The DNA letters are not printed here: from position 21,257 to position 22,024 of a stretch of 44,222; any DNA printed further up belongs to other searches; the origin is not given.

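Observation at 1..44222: Entire 44.2-kb window is a spacer-less perfect palindrome (2 x 22,111 nt) duplicating 19 genes, including essential ones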

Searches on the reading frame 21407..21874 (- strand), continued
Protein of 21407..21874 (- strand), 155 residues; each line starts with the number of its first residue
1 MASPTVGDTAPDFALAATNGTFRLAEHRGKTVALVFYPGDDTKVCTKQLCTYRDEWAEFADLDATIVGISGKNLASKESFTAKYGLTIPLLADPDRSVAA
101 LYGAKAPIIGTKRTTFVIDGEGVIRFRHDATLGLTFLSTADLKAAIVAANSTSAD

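Call 32: find_encoding_contigs(protein=P0133, flank=6000, max_places=6)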
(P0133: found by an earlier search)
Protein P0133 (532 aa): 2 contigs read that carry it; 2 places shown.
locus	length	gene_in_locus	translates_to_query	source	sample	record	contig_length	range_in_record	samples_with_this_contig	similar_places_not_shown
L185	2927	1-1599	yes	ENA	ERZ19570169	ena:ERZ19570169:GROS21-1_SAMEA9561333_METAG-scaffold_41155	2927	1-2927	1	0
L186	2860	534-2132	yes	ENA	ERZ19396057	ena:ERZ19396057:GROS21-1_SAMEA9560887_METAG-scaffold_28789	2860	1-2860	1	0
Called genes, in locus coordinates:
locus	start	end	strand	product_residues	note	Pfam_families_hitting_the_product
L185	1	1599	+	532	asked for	PF07969:Amidohydro_3, PF01979:Amidohydro_1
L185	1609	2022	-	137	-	PF01850:PIN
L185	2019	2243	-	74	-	PF09957:VapB_antitoxin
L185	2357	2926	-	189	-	?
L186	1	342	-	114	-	?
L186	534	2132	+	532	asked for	PF07969:Amidohydro_3, PF01979:Amidohydro_1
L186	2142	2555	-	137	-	PF01850:PIN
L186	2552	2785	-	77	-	PF09957:VapB_antitoxin (weak)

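Call 49: find_encoding_contigs(protein=P0121, flank=3000, max_places=10)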
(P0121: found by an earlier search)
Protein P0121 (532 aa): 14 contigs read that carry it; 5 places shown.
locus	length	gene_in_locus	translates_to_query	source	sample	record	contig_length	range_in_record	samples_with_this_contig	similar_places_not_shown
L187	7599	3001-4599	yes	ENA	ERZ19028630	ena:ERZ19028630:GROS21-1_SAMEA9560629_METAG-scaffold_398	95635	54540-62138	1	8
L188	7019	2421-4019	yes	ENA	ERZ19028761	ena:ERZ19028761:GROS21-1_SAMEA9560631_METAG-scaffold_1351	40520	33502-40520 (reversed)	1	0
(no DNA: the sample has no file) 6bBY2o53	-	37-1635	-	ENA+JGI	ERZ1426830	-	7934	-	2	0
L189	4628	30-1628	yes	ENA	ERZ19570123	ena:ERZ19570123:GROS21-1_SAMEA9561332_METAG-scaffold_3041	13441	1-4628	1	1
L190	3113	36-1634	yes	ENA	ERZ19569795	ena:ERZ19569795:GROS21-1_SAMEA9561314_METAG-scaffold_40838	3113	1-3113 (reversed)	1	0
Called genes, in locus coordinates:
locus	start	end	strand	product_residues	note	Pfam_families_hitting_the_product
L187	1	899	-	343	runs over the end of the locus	PF13793:Pribosyltran_N, PF00156:Pribosyltran, PF14572:Pribosyl_synth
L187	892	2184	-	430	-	PF00483:NTP_transferase, PF01128:IspD, PF02348:CTP_transf_3 (weak), PF12804:NTP_transf_3, PF14602:Hexapep_2 (faint), PF25087:GMPPB_C (faint), PF00132:Hexapep (weak)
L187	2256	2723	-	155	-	PF08534:Redoxin, PF00578:AhpC-TSA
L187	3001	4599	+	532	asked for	PF07969:Amidohydro_3, PF01979:Amidohydro_1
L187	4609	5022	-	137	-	PF01850:PIN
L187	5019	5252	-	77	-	-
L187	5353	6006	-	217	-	PF03824:NicO (weak)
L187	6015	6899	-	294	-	PF05853:BKACE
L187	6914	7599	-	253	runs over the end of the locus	PF13030:DUF3891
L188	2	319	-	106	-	?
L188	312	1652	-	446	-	PF00483:NTP_transferase, PF01128:IspD, PF02348:CTP_transf_3 (weak), PF12804:NTP_transf_3, PF14602:Hexapep_2 (faint), PF25087:GMPPB_C (faint), PF00132:Hexapep (weak)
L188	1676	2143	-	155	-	PF08534:Redoxin, PF00578:AhpC-TSA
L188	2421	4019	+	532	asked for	PF07969:Amidohydro_3, PF01979:Amidohydro_1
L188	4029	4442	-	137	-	PF01850:PIN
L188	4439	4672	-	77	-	-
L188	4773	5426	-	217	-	PF03824:NicO (weak)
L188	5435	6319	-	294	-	PF05853:BKACE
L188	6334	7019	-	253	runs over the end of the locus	PF13030:DUF3891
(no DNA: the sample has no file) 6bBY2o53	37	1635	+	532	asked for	PF07969:Amidohydro_3, PF01979:Amidohydro_1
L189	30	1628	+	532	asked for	PF07969:Amidohydro_3, PF01979:Amidohydro_1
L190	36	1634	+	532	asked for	PF07969:Amidohydro_3, PF01979:Amidohydro_1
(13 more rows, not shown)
